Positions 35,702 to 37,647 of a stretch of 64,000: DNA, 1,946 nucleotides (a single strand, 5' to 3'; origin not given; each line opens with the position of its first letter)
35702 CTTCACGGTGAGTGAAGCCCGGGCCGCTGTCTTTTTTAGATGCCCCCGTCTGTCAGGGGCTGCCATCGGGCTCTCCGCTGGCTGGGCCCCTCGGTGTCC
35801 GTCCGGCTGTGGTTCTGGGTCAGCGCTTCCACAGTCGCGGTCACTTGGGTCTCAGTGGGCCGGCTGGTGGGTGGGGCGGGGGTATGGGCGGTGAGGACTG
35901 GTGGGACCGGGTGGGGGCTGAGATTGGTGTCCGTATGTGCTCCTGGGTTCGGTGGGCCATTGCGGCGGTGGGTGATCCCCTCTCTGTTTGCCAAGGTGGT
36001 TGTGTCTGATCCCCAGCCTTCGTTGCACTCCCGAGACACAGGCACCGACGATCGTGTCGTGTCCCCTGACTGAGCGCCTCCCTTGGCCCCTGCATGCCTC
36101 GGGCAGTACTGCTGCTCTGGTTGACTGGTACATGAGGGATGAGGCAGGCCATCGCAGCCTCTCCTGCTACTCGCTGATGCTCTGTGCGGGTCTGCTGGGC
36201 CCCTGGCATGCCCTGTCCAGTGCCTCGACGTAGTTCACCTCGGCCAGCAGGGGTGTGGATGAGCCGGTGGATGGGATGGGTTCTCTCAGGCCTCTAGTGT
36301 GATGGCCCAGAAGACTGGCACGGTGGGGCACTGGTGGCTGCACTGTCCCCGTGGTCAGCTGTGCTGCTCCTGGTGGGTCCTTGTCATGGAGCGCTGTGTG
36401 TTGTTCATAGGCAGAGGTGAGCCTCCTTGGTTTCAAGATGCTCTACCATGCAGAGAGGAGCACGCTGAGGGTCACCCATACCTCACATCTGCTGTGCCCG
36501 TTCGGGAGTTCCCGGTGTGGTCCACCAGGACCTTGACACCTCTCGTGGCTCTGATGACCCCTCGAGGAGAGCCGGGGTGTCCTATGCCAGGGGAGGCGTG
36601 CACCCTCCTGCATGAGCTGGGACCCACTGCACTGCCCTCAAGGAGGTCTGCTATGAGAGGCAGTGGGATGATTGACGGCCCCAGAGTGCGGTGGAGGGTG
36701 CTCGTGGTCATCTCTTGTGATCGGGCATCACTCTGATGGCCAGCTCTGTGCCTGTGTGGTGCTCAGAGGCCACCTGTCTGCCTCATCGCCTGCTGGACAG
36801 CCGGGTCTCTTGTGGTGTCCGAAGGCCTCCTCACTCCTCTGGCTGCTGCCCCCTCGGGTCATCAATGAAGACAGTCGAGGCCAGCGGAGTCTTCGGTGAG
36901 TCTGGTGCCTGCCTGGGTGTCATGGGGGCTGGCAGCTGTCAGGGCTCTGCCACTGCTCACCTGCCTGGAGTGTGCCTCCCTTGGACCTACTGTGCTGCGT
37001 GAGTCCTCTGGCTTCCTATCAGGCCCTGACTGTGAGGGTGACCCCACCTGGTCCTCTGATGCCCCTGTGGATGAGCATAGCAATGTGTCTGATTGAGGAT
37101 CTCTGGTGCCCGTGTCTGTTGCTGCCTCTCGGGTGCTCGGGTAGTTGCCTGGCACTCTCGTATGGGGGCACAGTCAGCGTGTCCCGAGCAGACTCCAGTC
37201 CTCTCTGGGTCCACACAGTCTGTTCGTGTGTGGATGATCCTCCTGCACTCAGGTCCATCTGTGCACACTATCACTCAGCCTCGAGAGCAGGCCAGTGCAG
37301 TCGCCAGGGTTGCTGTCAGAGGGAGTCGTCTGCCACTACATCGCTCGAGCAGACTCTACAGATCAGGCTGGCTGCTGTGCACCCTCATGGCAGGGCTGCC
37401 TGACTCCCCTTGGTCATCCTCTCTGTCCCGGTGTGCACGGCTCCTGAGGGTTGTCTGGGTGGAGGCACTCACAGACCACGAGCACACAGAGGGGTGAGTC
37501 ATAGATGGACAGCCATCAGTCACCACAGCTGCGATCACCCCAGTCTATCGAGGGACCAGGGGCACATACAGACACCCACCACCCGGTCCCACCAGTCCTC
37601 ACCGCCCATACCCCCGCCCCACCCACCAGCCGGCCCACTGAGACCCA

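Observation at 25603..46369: About 20.8 kb near-perfect inverted duplication with a 1.6 kb unique centre and a breakpoint inside a WD40 gene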

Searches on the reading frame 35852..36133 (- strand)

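Call 68: search_protein_families(library=pfam, proteins=[window:35852-36133:-], max_evalue=1)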
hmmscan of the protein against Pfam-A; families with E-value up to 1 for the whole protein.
window:35852-36133:- (93 aa): 1 family
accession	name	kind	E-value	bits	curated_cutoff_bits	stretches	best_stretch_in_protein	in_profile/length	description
PF23089.2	ELAPOR1_C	-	0.12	12.5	27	1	27-38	4-15/37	ELAPOR1-like, C-terminal domain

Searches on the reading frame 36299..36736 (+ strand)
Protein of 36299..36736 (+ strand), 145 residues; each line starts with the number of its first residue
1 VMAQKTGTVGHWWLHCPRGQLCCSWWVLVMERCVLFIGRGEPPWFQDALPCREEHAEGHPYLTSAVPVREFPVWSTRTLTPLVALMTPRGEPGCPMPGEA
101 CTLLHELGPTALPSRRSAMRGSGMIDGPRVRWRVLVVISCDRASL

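Call 68: search_protein_families(library=pfam, proteins=[window:36299-36736:+], max_evalue=1)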
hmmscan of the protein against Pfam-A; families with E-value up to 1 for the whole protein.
window:36299-36736:+ (145 aa): 0 families

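Call 69: find_homologous_proteins(query=window:36299-36736:+, max_evalue=0.001)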
Query window:36299-36736:+ (145 aa): 1 proteins with E <= 0.001 among 31 candidates.
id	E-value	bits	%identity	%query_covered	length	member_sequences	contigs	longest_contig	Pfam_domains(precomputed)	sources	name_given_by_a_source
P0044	2.2e-34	137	68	64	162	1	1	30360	-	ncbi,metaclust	ncbi:Serine/threonine protein kinase, partial [Giardia duodenalis]|metaclust:status=active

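Call 72: search_protein_families(library=pfam, proteins=[P0044], max_evalue=1)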
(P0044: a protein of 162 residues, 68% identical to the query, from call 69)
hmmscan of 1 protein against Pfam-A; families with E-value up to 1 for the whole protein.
P0044 (162 aa): 0 families

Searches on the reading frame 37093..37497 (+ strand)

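Call 68: search_protein_families(library=pfam, proteins=[window:37093-37497:+], max_evalue=1)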
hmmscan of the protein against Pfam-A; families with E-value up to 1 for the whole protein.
window:37093-37497:+ (134 aa): 1 family
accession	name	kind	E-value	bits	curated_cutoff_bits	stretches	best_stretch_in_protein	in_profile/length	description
PF02061.21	Lambda_CIII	-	0.7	10.4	25.7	1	100-122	10-29/42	Lambda Phage CIII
